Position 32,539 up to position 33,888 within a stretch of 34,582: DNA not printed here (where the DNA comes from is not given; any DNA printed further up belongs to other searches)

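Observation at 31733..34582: Coupled TPR / NHL beta-propeller / multihaem cytochrome operon: candidate envelope electron conduit in a high-GC monoderm-type genome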

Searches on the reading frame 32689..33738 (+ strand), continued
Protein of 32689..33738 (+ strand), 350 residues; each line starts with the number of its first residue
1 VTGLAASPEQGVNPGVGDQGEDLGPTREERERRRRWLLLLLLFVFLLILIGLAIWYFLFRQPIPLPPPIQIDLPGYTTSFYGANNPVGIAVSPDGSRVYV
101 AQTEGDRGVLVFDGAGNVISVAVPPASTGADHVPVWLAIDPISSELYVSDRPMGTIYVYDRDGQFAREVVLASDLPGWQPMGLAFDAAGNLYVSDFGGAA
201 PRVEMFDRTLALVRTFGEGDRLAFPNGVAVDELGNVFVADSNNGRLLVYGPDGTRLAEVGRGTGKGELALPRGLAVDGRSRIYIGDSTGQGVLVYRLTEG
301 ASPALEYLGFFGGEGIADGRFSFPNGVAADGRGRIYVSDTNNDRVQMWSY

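Call 86: fold_search(model_id=the predicted structure, library=pdb)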
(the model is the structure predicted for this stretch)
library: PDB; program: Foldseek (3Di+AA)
matches with E <= 10: 1727; with E <= 0.001: 1240
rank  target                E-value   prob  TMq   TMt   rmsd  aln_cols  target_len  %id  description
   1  6d69                  5.9e-19  1.00  0.64  0.76   5.3       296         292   30  Crystal Structure of the NHL Repeat Region of D. melanogaster Thin (released 2019-04-24)
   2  6xg7                  1.0e-18  1.00  0.65  0.78   5.2       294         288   30  1.3 A Resolution Structure of the of the NHL Repeat Region of D. melanogaster Thin (released 2020-12-16)
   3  7b2r_B                4.8e-17  1.00  0.62  0.79   4.5       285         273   23  Crystal structure of NHL domain of TRIM2 (released 2021-01-13)
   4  7b2r_A                6.6e-17  1.00  0.65  0.81   3.8       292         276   22  Crystal structure of NHL domain of TRIM2 (released 2021-01-13)
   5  7qrw                  9.5e-17  1.00  0.64  0.80   4.8       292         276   24  Crystal structure of NHL domain of TRIM3 (released 2022-05-04)
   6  7qrv_A                1.2e-16  1.00  0.65  0.81   3.7       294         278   22  Crystal structure of NHL domain of TRIM2 (full C-terminal) (released 2022-05-04)
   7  6fq3_A                1.5e-16  1.00  0.66  0.59   3.2       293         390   28  Crystal structure of Danio rerio Lin41 filamin-NHL domains in complex with lin-29A 5'UTR 13mer RNA (released 2018-05-09)
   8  8j72_B                1.8e-16  1.00  0.63  0.78   3.5       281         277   27  Crystal structure of mammalian Trim71 in complex with lncRNA Trincr1 (released 2024-03-06)
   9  8j72_A                1.9e-16  1.00  0.64  0.80   3.5       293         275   26  Crystal structure of mammalian Trim71 in complex with lncRNA Trincr1 (released 2024-03-06)
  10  6fpt_A                2.3e-16  1.00  0.66  0.60   3.3       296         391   28  Crystal structure of Danio rerio Lin41 filamin-NHL domains (released 2018-05-09)
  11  7qrv_D                3.1e-16  1.00  0.63  0.78   5.3       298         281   23  Crystal structure of NHL domain of TRIM2 (full C-terminal) (released 2022-05-04)
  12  7qrx_A                4.7e-16  1.00  0.64  0.80   3.6       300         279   27  Crystal structure of NHL domain of TRIM71 (released 2022-05-04)
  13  9jur                  5.0e-16  1.00  0.64  0.79   4.2       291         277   27  Crystal Structure of NHL domain of human E3 ubiquitin-protein ligase TRIM71 (released 2025-04-30)
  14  7b96_A                5.5e-16  1.00  0.64  0.78   4.5       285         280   23  NHL domain of human TRIM2 (released 2022-01-12)
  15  1q7f_B                7.2e-16  1.00  0.61  0.74   4.6       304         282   21  Brain Tumor NHL domain (released 2003-10-21)
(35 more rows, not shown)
